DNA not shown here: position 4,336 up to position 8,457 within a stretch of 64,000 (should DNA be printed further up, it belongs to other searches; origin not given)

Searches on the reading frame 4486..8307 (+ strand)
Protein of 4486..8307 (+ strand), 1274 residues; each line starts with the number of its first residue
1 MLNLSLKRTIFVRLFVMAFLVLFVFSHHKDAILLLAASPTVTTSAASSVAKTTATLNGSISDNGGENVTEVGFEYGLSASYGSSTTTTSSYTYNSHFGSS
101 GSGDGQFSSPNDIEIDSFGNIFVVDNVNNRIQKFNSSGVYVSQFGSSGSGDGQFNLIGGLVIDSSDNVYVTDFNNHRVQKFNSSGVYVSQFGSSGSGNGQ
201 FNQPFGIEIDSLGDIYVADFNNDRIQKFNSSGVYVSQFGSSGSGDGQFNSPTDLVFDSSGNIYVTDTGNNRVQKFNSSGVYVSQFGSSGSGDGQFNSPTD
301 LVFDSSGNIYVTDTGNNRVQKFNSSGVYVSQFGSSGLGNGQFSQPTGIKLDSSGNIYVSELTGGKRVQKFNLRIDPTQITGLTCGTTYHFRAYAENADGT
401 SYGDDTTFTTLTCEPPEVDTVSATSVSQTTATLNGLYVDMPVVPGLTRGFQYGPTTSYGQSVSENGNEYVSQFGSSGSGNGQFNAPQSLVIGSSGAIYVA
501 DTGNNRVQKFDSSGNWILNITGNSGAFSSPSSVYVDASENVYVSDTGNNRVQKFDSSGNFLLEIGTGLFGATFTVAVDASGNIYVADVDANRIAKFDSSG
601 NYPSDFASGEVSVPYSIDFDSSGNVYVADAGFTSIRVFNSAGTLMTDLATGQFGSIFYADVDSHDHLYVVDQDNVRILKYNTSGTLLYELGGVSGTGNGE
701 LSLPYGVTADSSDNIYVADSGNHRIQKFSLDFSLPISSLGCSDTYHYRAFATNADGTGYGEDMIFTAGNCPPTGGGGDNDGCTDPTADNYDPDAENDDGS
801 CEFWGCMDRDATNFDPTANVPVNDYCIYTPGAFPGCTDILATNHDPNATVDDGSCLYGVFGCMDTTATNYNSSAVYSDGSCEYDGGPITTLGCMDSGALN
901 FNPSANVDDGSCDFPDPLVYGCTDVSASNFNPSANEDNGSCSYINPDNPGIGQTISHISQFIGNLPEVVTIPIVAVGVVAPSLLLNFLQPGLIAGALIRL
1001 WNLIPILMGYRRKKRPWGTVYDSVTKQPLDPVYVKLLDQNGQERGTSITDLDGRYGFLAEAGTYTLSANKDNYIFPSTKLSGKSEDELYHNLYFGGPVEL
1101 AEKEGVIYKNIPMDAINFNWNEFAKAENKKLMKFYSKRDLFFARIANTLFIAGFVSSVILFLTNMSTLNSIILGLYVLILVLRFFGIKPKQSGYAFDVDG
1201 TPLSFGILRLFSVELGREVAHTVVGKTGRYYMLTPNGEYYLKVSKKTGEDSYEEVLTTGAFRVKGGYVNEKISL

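Call 4: search_protein_families(library=pfam, proteins=[window:4486-8307:+], max_evalue=0.1)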
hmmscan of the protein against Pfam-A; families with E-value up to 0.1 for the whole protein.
window:4486-8307:+ (1274 aa): 15 families
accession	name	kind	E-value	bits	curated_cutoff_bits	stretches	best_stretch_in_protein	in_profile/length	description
PF01436.27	NHL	-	1.8e-81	264.8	20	10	248-275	1-28/28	NHL repeat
PF17170.10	DUF5128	-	7e-22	78.4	22.9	5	304-372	51-119/321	6-bladed beta-propeller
PF08450.18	SGL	-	2.6e-18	66.9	26.3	2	247-371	84-211/246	SMP-30/Gluconolactonase/LRE-like region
PF06739.17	SBBP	-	1e-15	57.8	20.5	0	613-628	14-29/38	Beta-propeller repeat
PF25021.1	TEN_NHL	-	2e-13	50.5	27.1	1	478-509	324-355/357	Teneurin NHL domain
PF24684.1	Vgb_lyase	-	1e-12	47.9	50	2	486-628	141-281/290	Virginiamycin B lyase family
PF22701.2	Mala_s_1-like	-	1.2e-10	41.9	27.5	2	487-608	43-168/195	Mal s 1 allergenic protein-like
PF13620.12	CarboxypepD_reg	-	9.8e-09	35.9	32.3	1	1018-1073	4-59/82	Carboxypeptidase regulatory-like domain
PF13449.12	Phytase-like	-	0.00066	20.1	27.6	0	534-564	74-104/284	Esterase-like activity of phytase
PF07210.18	DUF1416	-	0.00066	20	23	1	1020-1068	26-72/97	Protein of unknown function (DUF1416)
PF17210.9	SdrD_B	-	0.0015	19.1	29.7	1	1026-1084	21-80/112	SdrD B-like domain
PF23374.1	Fn3_arc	-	0.0034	17.8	28.9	0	1019-1072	26-73/78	Archaeal fibronectin-III type-like domain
PF15533.11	Ntox33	-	0.028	15.4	28.4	0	244-269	28-53/65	Bacterial toxin 33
PF09000.15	Cytotoxic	-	0.047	14.5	22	0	256-285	33-62/80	Cytotoxic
PF06977.17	SdiA-regulated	-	0.047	13.3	21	0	663-718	182-239/249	SdiA-regulated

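Call 6: search_protein_families(library=ncbifam, proteins=[window:4486-8307:+], max_evalue=0.1)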
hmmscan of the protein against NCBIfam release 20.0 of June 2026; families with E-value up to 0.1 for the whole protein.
window:4486-8307:+ (1274 aa): 4 families
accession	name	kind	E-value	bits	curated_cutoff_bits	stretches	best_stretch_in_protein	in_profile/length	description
NF035926.1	scyF_NHL_VPEP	equivalog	9.7e-112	373.8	350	5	157-287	154-285/376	scytonemin biosynthesis PEP-CTERM protein ScyF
NF033206.1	ScyE_fam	subfamily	5.9e-21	75.3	80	3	461-644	14-171/333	ScyD/ScyE family protein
NF047780.1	LIC12708_fam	subfamily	1.9e-16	59.9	150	3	315-359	154-198/391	LIC_12708 family protein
NF000096.1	stregra_B_VgbB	exception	1.9e-05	24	600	1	529-685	16-172/295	streptogramin B lyase Vgb(B)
